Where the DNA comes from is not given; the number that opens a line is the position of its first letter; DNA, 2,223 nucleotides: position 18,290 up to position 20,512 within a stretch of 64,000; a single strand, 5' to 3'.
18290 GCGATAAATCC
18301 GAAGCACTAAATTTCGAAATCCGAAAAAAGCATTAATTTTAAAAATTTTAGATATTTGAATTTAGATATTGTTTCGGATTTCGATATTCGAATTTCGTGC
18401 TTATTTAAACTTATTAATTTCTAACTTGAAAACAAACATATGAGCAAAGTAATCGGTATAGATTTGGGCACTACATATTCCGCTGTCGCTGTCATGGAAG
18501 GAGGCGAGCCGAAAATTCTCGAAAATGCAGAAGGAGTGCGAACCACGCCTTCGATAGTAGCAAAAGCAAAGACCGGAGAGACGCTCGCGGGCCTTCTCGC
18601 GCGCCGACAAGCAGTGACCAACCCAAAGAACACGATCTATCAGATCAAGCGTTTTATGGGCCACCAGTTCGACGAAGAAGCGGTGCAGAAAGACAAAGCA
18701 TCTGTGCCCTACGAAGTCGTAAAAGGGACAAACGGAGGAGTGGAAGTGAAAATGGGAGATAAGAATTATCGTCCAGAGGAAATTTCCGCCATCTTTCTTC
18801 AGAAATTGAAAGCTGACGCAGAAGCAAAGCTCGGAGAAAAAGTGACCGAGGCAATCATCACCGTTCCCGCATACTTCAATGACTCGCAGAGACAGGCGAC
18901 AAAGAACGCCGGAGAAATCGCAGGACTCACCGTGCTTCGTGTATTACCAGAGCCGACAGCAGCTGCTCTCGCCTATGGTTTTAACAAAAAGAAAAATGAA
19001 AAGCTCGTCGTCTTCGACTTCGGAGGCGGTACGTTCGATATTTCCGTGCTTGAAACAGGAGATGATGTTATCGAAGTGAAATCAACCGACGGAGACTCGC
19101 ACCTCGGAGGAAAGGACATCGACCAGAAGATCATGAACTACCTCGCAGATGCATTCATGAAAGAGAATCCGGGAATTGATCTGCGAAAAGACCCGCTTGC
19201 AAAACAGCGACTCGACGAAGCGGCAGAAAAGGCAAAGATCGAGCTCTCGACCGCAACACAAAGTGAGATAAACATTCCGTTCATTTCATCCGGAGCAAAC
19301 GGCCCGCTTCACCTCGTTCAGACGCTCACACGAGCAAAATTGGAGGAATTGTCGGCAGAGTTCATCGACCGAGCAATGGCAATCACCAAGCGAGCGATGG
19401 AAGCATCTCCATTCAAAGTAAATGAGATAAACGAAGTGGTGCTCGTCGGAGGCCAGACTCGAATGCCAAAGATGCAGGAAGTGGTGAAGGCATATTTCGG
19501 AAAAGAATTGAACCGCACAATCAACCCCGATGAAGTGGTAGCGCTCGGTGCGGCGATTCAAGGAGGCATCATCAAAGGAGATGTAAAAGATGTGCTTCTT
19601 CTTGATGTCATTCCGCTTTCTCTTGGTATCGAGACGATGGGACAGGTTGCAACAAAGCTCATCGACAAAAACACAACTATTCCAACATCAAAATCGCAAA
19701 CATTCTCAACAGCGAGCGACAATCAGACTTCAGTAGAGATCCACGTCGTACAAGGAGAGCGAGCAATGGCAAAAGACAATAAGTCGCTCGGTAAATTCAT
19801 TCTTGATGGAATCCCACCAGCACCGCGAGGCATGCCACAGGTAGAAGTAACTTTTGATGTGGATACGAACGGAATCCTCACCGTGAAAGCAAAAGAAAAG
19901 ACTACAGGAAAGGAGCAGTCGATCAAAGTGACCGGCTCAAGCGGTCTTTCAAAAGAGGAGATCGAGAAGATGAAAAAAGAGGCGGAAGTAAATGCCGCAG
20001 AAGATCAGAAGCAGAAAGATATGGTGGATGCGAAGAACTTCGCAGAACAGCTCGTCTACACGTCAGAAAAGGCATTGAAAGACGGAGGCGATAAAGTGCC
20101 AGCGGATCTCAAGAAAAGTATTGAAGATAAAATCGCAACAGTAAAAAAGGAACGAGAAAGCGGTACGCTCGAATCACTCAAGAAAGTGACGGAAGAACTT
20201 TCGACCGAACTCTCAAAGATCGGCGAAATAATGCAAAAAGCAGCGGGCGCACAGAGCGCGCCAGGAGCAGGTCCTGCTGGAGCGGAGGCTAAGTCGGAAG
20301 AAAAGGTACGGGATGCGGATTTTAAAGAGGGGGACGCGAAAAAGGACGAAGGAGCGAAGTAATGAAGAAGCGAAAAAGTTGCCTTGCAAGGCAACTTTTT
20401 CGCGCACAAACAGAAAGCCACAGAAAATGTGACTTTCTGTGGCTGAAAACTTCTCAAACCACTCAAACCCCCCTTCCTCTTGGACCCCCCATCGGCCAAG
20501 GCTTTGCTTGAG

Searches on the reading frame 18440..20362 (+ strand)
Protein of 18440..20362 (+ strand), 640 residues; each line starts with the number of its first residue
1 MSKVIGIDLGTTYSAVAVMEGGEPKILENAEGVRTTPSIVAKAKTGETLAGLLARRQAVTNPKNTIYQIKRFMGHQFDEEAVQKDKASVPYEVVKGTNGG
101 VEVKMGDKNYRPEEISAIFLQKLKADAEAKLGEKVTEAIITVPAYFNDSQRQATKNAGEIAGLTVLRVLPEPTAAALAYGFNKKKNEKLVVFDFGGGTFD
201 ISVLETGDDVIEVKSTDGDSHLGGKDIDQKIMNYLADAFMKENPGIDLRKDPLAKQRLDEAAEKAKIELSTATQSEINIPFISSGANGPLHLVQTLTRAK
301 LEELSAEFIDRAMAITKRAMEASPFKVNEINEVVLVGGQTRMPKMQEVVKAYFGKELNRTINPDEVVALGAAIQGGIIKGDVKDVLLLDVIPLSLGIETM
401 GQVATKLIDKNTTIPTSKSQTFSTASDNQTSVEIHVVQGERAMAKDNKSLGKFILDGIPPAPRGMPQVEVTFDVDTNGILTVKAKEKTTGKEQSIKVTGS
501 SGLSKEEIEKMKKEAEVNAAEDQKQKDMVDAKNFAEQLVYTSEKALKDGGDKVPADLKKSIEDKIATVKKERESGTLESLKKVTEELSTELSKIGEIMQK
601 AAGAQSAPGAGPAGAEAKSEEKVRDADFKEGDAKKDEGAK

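Call 28: search_protein_families(library=ncbifam, max_evalue=1e-10, proteins=[window:18440-20362:+])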
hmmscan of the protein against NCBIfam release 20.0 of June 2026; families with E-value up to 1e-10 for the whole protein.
window:18440-20362:+ (640 aa): 11 families
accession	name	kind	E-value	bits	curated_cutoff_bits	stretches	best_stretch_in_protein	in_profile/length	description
NF001413.0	PRK00290.1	equivalog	2.1e-275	915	648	1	1-634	1-624/625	molecular chaperone DnaK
TIGR02350.1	prok_dnaK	equivalog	3.4e-267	887.6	822.55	1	3-599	1-595/596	molecular chaperone DnaK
NF009947.0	PRK13411.1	equivalog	3.6e-246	818.4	1002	1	1-606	1-607/662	molecular chaperone DnaK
NF009946.0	PRK13410.1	equivalog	1.1e-229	764.1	1019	1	1-594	1-597/669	molecular chaperone DnaK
NF003520.0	PRK05183.1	subfamily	9.1e-174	579.3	620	1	4-591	21-597/621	Fe-S protein assembly chaperone HscA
TIGR01991.1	HscA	equivalog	2.4e-171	571.3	708.55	1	4-591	1-577/600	Fe-S protein assembly chaperone HscA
NF002399.0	PRK01433.1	equivalog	5.5e-113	378.6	743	1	4-593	21-572/595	Fe-S protein assembly chaperone HscA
NF008673.0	PRK11678.1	equivalog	8e-23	81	331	1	113-215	127-237/450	molecular chaperone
TIGR02529.1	EutJ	subfamily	7.2e-18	64.9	152.1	1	120-222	46-143/239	ethanolamine utilization protein EutJ family protein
NF011660.0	PRK15080.1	equivalog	4.7e-17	62.1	182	1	120-222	79-176/277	ethanolamine utilization protein EutJ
NF010539.0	PRK13927.1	subfamily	2.8e-12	46.2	293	1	118-372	85-323/339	rod shape-determining protein MreB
